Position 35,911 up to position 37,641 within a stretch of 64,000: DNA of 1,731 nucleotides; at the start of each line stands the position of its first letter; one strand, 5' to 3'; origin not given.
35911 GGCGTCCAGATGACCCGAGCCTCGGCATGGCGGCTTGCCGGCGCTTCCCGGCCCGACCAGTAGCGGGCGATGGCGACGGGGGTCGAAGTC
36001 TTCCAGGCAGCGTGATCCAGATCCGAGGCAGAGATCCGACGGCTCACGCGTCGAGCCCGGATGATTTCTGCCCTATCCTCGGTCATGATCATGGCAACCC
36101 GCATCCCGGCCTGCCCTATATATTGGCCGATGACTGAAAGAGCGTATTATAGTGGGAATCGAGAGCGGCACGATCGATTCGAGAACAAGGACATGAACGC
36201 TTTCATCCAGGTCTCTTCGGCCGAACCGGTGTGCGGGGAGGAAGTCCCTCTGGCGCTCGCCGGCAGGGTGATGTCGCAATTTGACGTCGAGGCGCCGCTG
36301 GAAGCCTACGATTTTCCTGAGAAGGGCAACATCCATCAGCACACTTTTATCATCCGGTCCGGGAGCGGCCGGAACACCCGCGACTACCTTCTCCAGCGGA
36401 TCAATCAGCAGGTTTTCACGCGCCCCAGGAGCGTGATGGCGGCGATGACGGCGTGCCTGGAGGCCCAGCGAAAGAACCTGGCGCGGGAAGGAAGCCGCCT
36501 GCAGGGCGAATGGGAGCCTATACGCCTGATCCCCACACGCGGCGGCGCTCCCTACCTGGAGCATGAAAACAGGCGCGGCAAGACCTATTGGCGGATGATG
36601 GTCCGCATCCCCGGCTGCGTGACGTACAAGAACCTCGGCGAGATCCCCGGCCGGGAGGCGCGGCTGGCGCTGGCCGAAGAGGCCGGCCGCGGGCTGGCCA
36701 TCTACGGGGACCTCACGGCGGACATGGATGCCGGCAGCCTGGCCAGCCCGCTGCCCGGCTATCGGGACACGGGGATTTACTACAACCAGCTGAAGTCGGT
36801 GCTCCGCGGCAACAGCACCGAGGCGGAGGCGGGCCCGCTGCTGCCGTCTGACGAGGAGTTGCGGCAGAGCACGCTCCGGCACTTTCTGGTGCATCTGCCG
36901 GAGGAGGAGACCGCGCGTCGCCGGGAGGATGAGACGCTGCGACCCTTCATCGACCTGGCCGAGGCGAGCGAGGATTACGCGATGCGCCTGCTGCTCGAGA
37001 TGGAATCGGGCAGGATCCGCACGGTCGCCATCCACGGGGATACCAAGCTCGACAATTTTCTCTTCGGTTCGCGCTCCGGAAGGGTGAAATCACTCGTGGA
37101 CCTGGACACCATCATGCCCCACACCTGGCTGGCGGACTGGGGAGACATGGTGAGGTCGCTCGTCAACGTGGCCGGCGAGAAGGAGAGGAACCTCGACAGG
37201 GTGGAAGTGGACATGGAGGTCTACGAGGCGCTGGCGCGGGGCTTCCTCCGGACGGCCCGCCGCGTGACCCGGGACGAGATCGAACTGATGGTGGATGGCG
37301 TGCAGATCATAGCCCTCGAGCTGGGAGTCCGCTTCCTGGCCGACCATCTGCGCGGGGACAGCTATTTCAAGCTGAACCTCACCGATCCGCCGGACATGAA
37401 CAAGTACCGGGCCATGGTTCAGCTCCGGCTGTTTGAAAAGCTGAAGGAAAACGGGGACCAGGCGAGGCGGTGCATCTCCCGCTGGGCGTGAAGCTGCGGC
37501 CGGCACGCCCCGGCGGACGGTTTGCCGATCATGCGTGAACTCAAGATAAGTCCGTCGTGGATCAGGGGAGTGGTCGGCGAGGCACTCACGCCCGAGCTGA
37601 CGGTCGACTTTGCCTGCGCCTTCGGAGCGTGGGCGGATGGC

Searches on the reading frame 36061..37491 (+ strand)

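Call 72: search_protein_families(library=pfam, proteins=[window:36061-37491:+], max_evalue=0.00001)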
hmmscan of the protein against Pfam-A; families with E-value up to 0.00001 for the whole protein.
window:36061-37491:+ (476 aa): 1 family
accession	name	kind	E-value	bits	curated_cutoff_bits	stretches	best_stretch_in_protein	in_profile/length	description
PF01636.29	APH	-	3.3e-08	34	23.2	1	197-372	89-218/239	Phosphotransferase enzyme family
